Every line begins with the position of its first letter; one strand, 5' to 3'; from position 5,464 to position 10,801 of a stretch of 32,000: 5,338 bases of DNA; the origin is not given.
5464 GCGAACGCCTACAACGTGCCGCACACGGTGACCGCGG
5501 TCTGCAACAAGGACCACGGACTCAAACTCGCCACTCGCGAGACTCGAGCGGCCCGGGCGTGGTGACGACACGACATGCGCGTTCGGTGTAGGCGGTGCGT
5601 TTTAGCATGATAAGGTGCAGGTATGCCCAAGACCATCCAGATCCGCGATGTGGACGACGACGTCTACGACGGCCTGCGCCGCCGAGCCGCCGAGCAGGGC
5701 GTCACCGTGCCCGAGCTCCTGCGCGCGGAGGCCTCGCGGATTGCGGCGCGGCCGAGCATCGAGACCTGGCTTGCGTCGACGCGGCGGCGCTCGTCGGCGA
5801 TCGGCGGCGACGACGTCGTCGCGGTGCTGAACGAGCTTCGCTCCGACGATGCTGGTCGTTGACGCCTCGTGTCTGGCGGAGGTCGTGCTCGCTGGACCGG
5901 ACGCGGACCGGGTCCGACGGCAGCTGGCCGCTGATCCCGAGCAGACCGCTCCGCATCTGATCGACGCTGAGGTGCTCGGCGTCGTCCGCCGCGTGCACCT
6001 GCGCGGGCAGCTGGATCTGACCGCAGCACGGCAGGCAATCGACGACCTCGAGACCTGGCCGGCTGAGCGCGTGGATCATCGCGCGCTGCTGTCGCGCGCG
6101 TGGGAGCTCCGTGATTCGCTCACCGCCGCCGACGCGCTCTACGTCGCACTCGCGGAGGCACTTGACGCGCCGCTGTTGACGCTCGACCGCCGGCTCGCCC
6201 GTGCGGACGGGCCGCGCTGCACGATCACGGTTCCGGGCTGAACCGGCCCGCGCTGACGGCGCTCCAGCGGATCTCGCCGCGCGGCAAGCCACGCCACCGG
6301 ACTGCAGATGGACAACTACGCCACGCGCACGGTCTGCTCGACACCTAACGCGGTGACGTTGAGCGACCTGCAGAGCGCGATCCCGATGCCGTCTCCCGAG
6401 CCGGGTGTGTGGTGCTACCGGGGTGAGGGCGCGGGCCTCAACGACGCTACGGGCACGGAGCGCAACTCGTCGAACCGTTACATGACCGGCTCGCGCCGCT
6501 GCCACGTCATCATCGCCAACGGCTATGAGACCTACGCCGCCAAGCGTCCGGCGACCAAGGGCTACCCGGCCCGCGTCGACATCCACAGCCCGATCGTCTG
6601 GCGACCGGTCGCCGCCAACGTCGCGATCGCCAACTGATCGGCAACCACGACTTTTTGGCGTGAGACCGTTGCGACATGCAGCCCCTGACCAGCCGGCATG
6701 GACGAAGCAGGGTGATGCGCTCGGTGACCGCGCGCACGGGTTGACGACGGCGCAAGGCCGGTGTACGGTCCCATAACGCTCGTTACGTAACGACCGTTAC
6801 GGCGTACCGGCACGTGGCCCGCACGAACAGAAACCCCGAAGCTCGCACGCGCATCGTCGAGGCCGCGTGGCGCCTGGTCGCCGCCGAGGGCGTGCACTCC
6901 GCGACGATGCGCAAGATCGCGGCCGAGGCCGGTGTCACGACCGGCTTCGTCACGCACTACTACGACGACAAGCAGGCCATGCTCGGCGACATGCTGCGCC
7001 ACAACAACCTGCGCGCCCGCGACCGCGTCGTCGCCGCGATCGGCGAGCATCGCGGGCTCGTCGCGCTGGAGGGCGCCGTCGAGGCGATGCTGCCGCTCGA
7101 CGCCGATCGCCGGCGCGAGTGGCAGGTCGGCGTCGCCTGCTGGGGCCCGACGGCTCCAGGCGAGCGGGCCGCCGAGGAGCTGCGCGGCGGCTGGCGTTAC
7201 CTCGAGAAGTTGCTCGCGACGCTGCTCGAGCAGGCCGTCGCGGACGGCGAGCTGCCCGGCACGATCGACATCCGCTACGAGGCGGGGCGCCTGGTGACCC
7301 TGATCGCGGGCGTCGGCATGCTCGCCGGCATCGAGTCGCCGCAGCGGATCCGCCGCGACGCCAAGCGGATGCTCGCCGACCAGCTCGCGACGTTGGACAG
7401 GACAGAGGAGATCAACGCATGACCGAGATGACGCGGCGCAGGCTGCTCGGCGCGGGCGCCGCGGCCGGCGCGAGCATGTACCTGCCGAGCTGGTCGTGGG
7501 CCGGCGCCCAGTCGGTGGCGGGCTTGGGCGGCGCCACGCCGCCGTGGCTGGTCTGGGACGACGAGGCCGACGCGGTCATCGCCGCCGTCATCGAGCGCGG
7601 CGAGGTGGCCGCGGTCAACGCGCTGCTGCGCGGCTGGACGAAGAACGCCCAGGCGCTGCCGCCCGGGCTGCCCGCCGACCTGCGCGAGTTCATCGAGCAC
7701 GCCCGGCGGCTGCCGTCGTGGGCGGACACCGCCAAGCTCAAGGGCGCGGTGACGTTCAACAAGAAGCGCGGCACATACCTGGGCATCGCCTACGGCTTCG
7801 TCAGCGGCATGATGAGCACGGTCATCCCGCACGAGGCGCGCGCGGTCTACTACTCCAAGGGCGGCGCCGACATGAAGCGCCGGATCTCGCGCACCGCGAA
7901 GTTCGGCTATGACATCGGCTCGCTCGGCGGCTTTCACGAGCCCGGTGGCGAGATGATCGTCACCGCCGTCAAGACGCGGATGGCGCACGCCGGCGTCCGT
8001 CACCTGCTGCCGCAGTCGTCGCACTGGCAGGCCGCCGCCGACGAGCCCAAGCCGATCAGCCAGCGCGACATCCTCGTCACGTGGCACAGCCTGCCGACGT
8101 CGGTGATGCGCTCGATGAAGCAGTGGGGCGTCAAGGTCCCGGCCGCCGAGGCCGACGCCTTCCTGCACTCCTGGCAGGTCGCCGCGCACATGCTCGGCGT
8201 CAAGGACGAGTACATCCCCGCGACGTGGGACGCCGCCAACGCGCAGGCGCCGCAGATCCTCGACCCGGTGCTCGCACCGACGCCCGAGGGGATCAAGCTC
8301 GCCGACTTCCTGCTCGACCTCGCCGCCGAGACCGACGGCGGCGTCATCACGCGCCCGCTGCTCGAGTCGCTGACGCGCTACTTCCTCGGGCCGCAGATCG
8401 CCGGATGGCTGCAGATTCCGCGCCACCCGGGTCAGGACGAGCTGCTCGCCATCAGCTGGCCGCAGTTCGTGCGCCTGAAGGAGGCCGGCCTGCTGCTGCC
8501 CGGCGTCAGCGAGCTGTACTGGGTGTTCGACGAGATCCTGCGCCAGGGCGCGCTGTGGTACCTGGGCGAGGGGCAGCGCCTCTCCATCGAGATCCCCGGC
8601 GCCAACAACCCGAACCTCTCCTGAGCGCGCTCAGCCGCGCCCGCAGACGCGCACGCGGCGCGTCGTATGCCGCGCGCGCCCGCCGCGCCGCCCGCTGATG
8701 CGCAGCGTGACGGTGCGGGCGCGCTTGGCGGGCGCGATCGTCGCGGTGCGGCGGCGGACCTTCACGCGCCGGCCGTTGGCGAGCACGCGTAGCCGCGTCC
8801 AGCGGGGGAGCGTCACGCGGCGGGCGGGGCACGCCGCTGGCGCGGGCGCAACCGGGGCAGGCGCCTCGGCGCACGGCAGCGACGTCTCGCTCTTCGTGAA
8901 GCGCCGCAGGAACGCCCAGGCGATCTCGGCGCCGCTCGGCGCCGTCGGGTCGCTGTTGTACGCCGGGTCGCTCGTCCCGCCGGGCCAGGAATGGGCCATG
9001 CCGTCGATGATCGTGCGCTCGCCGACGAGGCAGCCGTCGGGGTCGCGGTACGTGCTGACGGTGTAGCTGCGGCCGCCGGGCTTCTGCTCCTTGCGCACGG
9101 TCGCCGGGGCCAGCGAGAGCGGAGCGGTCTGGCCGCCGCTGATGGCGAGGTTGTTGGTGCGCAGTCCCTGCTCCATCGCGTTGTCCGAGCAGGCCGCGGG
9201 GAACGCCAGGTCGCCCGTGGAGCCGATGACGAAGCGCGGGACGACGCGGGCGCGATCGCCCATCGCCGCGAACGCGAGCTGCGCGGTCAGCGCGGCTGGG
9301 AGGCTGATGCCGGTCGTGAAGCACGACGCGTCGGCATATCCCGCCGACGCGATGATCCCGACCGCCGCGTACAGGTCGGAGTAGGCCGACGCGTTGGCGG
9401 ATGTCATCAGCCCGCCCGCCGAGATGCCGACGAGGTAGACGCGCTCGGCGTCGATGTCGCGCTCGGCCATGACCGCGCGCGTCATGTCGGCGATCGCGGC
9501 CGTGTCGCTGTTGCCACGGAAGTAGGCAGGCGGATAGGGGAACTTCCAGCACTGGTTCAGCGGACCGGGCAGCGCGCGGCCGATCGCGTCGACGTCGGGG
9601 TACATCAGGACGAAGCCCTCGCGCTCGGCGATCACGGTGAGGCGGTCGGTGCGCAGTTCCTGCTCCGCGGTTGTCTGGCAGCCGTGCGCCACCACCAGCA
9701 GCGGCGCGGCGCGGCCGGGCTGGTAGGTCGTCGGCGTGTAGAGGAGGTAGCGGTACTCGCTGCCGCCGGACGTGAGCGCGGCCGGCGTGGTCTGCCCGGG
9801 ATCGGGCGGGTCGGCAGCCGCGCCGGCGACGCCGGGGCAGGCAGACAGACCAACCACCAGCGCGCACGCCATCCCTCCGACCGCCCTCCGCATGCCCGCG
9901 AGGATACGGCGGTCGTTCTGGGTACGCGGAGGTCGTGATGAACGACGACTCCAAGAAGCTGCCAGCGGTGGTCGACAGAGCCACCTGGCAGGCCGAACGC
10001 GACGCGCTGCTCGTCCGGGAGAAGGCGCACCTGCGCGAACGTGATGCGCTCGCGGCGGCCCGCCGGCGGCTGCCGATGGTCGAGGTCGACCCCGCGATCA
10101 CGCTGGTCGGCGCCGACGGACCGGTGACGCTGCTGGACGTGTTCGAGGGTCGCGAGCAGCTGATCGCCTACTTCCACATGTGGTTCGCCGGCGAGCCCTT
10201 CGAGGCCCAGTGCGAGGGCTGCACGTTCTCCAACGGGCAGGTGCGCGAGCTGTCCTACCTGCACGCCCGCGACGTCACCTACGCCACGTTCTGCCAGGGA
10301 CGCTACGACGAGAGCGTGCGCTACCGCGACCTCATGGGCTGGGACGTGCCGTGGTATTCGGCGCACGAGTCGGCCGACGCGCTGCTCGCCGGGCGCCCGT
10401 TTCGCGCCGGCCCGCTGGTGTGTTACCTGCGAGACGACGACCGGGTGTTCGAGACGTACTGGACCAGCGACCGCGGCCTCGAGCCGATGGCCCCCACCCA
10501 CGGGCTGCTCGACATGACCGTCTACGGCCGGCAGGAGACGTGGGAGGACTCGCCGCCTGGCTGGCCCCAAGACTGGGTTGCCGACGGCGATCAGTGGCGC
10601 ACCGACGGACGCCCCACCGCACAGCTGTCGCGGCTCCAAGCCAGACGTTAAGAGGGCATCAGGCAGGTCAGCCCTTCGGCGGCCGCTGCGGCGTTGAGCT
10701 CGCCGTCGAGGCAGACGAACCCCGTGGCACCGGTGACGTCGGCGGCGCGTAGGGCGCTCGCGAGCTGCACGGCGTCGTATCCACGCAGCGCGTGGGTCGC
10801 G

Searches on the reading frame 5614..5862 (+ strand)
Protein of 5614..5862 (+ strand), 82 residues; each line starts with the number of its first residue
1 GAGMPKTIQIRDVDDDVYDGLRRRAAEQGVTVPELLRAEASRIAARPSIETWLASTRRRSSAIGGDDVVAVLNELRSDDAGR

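Call 81: search_protein_families(library=pfam, proteins=[window:5614-5862:+], max_evalue=0.01)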
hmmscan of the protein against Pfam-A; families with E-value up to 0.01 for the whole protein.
window:5614-5862:+ (82 aa): 2 families
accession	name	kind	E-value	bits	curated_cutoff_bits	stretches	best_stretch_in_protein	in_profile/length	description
PF22513.2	FitA-like_RHH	-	2.1e-06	28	27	1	7-32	2-27/39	Antitoxin FitA-like, ribbon-helix-helix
PF01402.27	RHH_1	-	0.0063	16.9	20.5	0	13-38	6-31/39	Ribbon-helix-helix protein, copG family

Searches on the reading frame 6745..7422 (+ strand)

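Call 32: search_protein_families(library=pfam, proteins=[window:6745-7422:+], max_evalue=0.001)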
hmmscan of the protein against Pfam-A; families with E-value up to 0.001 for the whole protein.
window:6745-7422:+ (225 aa): 3 families
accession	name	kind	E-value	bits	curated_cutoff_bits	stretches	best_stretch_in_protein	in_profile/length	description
PF13977.11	TetR_C_6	-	2.5e-13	50.6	27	1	108-216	5-112/115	BetI-type transcriptional repressor, C-terminal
PF00440.29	TetR_N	-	5.5e-12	45.7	24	1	37-81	1-45/47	Bacterial regulatory proteins, tetR family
PF16925.10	TetR_C_13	-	0.00072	20.4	27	1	143-206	42-105/109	Tetracyclin repressor-like, C-terminal domain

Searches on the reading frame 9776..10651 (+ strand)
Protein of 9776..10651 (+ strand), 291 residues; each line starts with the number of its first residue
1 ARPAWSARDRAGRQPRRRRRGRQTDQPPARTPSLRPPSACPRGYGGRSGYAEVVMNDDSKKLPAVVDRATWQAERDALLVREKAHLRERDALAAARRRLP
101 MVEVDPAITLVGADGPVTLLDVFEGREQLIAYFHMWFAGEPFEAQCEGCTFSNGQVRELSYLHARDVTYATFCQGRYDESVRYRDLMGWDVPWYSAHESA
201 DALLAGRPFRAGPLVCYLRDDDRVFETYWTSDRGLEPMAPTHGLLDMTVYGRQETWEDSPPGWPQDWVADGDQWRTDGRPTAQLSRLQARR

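Call 32: search_protein_families(library=pfam, proteins=[window:9776-10651:+], max_evalue=0.001)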
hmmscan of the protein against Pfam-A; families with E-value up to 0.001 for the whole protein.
window:9776-10651:+ (291 aa): 1 family
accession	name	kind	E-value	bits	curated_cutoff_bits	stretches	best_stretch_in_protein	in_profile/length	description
PF05988.18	DUF899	-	8.5e-56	189.5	27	1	62-269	3-219/224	Bacterial protein of unknown function (DUF899)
